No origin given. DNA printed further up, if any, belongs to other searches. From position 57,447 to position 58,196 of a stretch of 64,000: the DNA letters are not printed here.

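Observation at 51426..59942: Tandem surface-protein genes (2206 aa and 613 aa) sharing an N-terminal double-TM pilin-like module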

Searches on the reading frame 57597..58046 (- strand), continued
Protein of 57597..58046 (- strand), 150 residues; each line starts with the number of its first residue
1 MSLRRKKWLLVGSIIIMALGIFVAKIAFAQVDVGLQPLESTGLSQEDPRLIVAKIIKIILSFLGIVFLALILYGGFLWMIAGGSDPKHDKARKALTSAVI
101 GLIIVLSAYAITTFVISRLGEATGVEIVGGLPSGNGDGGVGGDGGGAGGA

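Call 83: search_protein_families(library=pfam, proteins=[P0245, P0253, P0255, P0261, P0266, P0277, P0295, P0298, P0240, P0260], max_evalue=0.001)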
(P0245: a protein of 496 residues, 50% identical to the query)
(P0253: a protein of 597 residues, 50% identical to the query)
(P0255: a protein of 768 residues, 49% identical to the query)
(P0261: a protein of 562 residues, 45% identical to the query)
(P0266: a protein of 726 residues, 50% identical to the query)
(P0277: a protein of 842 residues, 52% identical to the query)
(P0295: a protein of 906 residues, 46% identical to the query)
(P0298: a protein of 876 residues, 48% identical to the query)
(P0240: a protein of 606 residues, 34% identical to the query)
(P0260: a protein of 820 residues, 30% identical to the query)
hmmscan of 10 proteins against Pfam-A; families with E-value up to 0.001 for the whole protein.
P0245 (496 aa): 1 family
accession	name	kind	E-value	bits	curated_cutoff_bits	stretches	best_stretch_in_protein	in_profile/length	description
PF18895.5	T4SS_pilin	-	9.7e-08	32.4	26.6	1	54-114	12-71/71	Type IV secretion system pilin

P0253 (597 aa): 1 family
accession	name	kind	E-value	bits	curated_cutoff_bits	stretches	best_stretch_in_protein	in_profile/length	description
PF18895.5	T4SS_pilin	-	4.5e-08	33.5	26.6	1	49-114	7-71/71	Type IV secretion system pilin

P0255 (768 aa): 4 families
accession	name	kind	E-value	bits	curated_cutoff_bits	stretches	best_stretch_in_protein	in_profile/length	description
PF01833.30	TIG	-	1.9e-11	44.2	20.9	1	534-600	7-77/84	IPT/TIG domain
PF18895.5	T4SS_pilin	-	3.6e-06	27.4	26.6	1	54-117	9-71/71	Type IV secretion system pilin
PF17957.7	Big_7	-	5.5e-06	27.4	24.1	1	270-342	1-66/70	Bacterial Ig domain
PF13205.12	Big_5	-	3.4e-05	25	23.6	1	152-245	6-92/105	Bacterial Ig-like domain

P0261 (562 aa): 2 families
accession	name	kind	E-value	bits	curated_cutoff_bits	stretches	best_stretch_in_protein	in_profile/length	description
PF13205.12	Big_5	-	4.5e-14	53.5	23.6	1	451-550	2-93/105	Bacterial Ig-like domain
PF18895.5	T4SS_pilin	-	3.1e-07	30.8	26.6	1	76-132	16-71/71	Type IV secretion system pilin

P0266 (726 aa): 2 families
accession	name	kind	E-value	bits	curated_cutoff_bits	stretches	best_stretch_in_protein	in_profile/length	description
PF13205.12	Big_5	-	3.2e-16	60.4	23.6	2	559-669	2-93/105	Bacterial Ig-like domain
PF18895.5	T4SS_pilin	-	7.8e-11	42.3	26.6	1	71-128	15-71/71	Type IV secretion system pilin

P0277 (842 aa): 1 family
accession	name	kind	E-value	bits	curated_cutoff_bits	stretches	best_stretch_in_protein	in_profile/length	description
PF13205.12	Big_5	-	3.6e-17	63.4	23.6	2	154-290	7-104/105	Bacterial Ig-like domain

P0295 (906 aa): 2 families
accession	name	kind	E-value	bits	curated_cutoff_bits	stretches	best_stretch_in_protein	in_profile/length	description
PF13205.12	Big_5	-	8.5e-11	43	23.6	1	150-268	6-92/105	Bacterial Ig-like domain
PF18895.5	T4SS_pilin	-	1.8e-10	41.2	26.6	1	50-113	9-71/71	Type IV secretion system pilin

P0298 (876 aa): 2 families
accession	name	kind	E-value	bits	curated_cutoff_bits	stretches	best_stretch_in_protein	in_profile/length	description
PF13205.12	Big_5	-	2.4e-10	41.5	23.6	1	148-258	6-92/105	Bacterial Ig-like domain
PF18895.5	T4SS_pilin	-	1.4e-08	35.2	26.6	1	48-114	6-71/71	Type IV secretion system pilin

P0240 (606 aa): 2 families
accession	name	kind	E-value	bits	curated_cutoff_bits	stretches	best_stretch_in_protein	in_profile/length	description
PF18895.5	T4SS_pilin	-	2.4e-47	159.3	26.6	7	285-344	6-64/71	Type IV secretion system pilin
PF04956.18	TrbC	-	1e-14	54.9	27.9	0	9-105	16-96/98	TrbC/VIRB2 pilin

P0260 (820 aa): 2 families
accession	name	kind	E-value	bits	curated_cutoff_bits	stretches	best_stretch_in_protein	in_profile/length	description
PF18895.5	T4SS_pilin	-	2.2e-67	223.5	26.6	8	169-227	9-66/71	Type IV secretion system pilin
PF04956.18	TrbC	-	1.5e-13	51.2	27.9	1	331-408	26-96/98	TrbC/VIRB2 pilin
